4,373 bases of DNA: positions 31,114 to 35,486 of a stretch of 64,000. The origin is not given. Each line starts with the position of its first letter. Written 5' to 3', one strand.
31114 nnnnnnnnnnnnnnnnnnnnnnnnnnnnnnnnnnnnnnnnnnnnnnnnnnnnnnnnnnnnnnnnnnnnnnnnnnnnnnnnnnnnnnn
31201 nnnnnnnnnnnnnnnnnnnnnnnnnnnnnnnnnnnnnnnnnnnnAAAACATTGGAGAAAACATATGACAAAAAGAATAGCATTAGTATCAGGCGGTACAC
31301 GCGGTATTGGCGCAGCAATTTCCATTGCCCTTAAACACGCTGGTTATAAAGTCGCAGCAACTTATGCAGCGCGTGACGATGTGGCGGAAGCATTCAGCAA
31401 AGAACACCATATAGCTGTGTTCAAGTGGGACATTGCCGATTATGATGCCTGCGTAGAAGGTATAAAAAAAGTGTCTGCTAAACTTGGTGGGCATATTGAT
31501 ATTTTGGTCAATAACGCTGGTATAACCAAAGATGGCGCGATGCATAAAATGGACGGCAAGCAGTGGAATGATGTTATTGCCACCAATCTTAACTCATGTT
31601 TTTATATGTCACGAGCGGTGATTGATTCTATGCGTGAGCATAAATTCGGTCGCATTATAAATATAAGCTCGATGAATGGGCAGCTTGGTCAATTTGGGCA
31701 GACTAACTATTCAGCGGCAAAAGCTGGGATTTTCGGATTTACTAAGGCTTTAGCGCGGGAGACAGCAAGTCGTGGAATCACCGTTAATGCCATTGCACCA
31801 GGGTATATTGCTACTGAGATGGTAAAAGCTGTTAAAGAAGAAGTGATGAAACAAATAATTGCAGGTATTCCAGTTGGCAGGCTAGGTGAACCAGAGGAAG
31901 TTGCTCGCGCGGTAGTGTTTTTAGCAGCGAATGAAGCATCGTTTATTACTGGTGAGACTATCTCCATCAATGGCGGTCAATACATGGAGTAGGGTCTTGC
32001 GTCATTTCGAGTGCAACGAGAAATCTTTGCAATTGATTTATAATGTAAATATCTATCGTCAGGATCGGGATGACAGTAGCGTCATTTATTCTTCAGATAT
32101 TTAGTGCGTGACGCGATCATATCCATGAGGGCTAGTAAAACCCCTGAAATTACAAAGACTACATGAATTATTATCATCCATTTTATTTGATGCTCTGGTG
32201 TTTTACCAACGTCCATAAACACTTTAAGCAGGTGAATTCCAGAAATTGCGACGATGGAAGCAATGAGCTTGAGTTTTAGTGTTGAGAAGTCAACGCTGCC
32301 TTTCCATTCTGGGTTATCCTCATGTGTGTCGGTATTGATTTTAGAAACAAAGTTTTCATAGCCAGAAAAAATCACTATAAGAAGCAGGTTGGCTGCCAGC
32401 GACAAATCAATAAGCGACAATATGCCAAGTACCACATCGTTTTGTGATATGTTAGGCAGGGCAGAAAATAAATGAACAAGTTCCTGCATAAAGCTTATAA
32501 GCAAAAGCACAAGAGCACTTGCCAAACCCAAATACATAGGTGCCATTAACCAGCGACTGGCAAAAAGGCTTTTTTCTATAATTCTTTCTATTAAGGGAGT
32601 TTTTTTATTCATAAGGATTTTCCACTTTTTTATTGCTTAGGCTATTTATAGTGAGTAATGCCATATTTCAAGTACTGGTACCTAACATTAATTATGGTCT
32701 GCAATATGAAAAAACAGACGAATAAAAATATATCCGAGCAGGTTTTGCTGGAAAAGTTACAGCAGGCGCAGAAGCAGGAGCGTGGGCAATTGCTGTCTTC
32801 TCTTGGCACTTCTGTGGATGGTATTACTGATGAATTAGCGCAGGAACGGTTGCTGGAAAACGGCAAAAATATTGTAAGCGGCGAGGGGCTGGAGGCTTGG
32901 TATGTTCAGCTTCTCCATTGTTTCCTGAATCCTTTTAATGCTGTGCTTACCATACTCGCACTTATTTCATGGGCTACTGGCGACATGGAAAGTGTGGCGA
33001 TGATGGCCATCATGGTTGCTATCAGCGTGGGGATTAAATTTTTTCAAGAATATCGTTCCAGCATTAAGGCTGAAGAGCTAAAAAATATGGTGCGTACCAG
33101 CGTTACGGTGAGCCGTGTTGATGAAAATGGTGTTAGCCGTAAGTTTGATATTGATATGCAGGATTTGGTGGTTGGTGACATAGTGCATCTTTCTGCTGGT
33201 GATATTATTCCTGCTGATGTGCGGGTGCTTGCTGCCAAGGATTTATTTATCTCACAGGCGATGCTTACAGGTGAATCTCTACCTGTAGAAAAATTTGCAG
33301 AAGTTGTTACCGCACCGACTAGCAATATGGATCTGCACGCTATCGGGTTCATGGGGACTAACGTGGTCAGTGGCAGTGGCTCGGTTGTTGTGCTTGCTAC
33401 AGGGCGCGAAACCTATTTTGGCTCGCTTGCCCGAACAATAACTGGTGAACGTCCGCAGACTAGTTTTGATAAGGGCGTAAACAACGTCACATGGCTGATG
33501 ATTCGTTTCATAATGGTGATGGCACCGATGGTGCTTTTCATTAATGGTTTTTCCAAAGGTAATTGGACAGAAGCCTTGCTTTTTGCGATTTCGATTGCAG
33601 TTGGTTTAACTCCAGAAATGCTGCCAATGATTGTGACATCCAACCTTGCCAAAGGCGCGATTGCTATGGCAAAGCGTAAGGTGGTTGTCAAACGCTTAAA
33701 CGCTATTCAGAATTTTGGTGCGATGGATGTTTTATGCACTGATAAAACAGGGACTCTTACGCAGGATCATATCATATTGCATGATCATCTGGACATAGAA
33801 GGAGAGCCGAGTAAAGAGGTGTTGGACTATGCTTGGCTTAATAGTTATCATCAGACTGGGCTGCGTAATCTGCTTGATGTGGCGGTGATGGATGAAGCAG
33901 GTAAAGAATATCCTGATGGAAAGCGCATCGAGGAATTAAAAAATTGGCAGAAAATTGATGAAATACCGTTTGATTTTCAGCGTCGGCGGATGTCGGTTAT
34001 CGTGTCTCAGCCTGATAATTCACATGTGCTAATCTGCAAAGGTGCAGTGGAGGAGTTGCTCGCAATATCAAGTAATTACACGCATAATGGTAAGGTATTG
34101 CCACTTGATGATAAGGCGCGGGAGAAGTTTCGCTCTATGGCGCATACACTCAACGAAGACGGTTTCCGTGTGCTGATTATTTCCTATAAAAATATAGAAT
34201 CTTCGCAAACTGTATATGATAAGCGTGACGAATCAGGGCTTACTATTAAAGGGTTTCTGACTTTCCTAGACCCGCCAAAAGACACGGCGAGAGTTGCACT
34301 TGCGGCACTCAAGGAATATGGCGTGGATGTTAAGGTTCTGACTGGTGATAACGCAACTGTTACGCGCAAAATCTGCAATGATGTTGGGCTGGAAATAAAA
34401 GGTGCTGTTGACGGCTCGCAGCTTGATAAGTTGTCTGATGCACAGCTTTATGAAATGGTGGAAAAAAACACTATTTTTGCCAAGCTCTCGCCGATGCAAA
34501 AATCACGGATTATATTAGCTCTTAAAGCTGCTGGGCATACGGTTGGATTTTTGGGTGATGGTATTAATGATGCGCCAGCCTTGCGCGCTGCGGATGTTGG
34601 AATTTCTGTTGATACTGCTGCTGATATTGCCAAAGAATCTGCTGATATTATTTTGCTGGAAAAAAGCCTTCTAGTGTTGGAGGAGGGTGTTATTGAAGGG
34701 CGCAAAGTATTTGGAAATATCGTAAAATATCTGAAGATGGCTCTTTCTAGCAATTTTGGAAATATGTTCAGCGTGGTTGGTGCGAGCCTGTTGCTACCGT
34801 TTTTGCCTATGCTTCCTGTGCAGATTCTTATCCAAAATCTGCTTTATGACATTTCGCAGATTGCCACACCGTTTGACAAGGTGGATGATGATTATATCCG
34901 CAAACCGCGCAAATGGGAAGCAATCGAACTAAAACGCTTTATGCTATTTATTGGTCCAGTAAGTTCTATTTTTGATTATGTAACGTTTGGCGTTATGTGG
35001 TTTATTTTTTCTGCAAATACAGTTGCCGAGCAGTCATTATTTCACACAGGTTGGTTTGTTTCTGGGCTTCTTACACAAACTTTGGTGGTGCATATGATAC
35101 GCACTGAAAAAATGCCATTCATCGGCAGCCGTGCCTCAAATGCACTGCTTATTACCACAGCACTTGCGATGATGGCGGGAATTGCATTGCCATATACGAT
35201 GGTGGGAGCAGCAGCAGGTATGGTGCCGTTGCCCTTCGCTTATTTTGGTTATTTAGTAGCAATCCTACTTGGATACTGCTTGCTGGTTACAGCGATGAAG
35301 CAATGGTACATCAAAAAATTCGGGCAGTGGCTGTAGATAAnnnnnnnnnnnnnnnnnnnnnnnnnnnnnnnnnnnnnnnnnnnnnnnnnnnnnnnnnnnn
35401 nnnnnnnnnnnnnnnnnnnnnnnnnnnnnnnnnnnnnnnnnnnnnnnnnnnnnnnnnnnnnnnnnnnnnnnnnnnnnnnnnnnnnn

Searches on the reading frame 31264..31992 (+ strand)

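Call 24: search_protein_families(library=pfam, proteins=[window:31264-31992:+], max_evalue=0.001)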
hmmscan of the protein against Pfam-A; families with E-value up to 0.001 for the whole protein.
window:31264-31992:+ (242 aa): 5 families
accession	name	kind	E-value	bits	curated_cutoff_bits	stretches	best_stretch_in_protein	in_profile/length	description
PF13561.12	adh_short_C2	-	4.7e-61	206.8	27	1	13-238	6-234/236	Enoyl-(Acyl carrier protein) reductase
PF00106.31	adh_short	-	8.8e-56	188.9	26.6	1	5-193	2-193/195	short chain dehydrogenase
PF08659.16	KR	-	1.3e-16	61.4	22.6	1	7-182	4-178/180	KR domain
PF13460.12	NAD_binding_10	-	4.5e-05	23.8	27.2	1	10-196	1-158/184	NAD(P)H-binding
PF01370.27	Epimerase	-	0.0001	22.3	20.9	1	6-143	1-124/240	NAD dependent epimerase/dehydratase family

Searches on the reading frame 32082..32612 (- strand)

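Call 24: search_protein_families(library=pfam, proteins=[window:32082-32612:-], max_evalue=0.001)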
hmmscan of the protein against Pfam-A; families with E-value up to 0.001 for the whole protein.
window:32082-32612:- (176 aa): 1 family
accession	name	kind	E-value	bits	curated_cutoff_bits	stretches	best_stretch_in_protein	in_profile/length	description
PF03350.21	UPF0114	-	3.9e-38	130.7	23.1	1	16-132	1-117/117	Uncharacterized protein family, UPF0114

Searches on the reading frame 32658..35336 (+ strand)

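Call 24: search_protein_families(library=pfam, proteins=[window:32658-35336:+], max_evalue=0.001)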
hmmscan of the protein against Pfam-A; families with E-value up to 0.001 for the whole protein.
window:32658-35336:+ (892 aa): 5 families
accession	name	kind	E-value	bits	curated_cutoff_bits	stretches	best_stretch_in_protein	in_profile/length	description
PF00122.25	E1-E2_ATPase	-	7.1e-38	130.4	28.1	1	151-340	7-181/181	E1-E2 ATPase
PF00689.26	Cation_ATPase_C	-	4.4e-21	75.9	27.3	1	715-882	1-174/175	Cation transporting ATPase, C-terminus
PF00702.32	Hydrolase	-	2.8e-16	60.9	26.4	1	529-646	86-191/191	haloacid dehalogenase-like hydrolase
PF00690.31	Cation_ATPase_N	-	2.4e-11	43.6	20.4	1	43-104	7-69/69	Cation transporter/ATPase, N-terminus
PF13246.12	Cation_ATPase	-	1.5e-09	38.2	21.7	1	425-473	41-90/91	Cation transport ATPase (P-type)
